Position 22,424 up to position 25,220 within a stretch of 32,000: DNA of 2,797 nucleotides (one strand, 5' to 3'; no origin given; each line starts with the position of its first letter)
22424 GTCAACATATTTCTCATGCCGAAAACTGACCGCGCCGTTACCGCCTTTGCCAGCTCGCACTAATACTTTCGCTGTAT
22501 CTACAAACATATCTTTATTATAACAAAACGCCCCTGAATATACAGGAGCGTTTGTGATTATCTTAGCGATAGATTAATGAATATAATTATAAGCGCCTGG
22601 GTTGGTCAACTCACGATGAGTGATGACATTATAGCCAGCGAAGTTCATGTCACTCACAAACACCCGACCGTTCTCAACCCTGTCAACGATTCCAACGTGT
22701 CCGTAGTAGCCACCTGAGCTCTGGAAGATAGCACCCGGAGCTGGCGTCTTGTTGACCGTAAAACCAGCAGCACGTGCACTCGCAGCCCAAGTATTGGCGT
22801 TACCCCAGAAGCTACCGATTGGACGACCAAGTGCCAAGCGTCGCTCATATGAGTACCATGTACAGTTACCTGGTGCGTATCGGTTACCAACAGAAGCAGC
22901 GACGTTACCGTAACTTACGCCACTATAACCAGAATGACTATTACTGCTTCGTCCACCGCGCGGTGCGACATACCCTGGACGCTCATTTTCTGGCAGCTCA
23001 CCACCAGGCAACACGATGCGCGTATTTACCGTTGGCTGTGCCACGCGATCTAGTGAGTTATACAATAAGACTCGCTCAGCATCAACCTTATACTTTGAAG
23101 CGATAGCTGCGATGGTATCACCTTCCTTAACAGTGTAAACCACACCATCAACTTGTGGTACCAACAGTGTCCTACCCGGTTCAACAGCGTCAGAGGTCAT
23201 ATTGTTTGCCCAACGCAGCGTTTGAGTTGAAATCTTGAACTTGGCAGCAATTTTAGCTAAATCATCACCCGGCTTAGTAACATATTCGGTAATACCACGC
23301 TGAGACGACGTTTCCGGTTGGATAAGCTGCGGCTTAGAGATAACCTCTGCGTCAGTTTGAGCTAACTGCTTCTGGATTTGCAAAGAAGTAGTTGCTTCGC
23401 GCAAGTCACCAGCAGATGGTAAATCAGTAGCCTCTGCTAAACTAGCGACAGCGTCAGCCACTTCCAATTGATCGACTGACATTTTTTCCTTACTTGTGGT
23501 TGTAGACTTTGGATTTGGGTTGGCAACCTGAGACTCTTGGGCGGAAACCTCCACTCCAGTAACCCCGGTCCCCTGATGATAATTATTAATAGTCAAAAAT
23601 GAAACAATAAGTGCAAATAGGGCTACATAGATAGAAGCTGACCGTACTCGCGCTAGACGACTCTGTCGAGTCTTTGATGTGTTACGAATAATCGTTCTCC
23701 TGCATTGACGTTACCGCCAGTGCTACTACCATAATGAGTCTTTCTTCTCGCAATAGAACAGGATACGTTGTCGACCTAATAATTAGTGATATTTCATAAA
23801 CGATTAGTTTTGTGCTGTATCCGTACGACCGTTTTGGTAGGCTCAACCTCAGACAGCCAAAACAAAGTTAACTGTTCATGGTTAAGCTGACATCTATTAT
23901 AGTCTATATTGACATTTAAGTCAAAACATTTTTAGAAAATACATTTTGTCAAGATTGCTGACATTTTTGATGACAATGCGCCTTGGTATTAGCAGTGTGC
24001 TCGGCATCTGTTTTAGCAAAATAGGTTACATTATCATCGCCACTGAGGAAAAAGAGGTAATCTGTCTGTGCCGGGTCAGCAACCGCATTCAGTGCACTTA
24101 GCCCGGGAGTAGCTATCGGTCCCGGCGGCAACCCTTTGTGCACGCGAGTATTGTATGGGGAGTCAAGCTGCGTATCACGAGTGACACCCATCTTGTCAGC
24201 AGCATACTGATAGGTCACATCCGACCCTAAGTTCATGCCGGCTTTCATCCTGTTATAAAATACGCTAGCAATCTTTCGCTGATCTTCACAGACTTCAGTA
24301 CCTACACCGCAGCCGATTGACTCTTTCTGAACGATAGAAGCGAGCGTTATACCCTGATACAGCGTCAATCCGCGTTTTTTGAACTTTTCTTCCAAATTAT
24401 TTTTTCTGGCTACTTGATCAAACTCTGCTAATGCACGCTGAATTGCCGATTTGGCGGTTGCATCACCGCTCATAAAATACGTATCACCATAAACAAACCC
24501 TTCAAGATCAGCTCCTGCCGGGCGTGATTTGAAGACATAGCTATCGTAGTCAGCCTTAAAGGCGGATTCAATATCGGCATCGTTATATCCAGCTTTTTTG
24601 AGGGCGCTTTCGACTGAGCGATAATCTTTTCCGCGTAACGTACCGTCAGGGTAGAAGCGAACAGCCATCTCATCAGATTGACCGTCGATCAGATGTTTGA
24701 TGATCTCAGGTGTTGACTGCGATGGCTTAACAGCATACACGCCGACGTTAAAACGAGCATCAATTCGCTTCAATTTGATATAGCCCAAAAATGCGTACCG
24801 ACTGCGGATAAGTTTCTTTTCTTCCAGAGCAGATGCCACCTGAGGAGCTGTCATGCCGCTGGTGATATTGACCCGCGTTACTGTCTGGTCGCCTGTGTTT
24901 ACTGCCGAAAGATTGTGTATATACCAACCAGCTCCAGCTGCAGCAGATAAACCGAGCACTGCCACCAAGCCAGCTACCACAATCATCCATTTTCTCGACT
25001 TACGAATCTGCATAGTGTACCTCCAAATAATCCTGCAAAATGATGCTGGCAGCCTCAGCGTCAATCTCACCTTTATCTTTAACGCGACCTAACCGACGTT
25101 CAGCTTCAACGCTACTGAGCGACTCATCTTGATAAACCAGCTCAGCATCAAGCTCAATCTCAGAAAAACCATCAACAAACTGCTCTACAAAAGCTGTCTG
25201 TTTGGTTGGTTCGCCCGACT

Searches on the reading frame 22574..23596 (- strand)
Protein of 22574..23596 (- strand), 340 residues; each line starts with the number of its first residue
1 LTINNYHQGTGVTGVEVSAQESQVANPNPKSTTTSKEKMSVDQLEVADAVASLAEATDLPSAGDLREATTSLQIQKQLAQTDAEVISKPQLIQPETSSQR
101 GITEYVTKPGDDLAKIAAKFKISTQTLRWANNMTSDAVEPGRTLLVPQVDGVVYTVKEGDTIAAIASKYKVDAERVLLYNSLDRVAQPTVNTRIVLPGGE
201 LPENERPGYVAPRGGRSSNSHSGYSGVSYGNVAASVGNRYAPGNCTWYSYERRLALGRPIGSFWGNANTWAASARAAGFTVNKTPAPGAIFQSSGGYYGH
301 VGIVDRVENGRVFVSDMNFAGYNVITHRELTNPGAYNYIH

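Call 37: search_protein_families(library=pfam, proteins=[window:22574-23596:-], max_evalue=0.001)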
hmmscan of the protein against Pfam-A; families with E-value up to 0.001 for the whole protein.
window:22574-23596:- (340 aa): 4 families
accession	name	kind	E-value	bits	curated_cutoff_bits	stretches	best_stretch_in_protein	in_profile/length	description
PF01476.26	LysM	-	1.3e-20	73.5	20.9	2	105-147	1-43/43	LysM domain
PF05257.22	CHAP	-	1.4e-18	67.5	26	1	237-318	3-81/81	CHAP domain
PF23473.1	LysM3_LYK4_5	-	1.3e-12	48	29.3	1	105-147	5-47/48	LYK4/5 LysM3 domain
PF23446.1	LysM1_NFP_LYK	-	6.3e-06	27.4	36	0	105-147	8-54/60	NFP/LYK LysM1 domain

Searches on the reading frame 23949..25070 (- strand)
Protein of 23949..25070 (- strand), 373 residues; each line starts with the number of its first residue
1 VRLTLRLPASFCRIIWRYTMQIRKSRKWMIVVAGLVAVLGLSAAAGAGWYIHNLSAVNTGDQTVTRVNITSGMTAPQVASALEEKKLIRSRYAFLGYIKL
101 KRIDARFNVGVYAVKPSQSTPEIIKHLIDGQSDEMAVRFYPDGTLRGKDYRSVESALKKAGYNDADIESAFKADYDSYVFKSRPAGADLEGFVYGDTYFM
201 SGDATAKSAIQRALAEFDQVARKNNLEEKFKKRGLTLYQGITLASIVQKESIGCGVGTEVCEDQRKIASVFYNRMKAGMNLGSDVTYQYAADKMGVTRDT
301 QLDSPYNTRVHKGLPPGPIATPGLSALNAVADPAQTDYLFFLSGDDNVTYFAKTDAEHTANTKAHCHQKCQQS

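Call 37: search_protein_families(library=pfam, proteins=[window:23949-25070:-], max_evalue=0.001)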
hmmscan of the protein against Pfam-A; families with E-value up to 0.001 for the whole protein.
window:23949-25070:- (373 aa): 1 family
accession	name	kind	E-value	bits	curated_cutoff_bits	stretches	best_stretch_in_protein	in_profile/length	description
PF02618.21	YceG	-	1e-65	222.4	32.4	1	67-363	1-274/275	YceG-like family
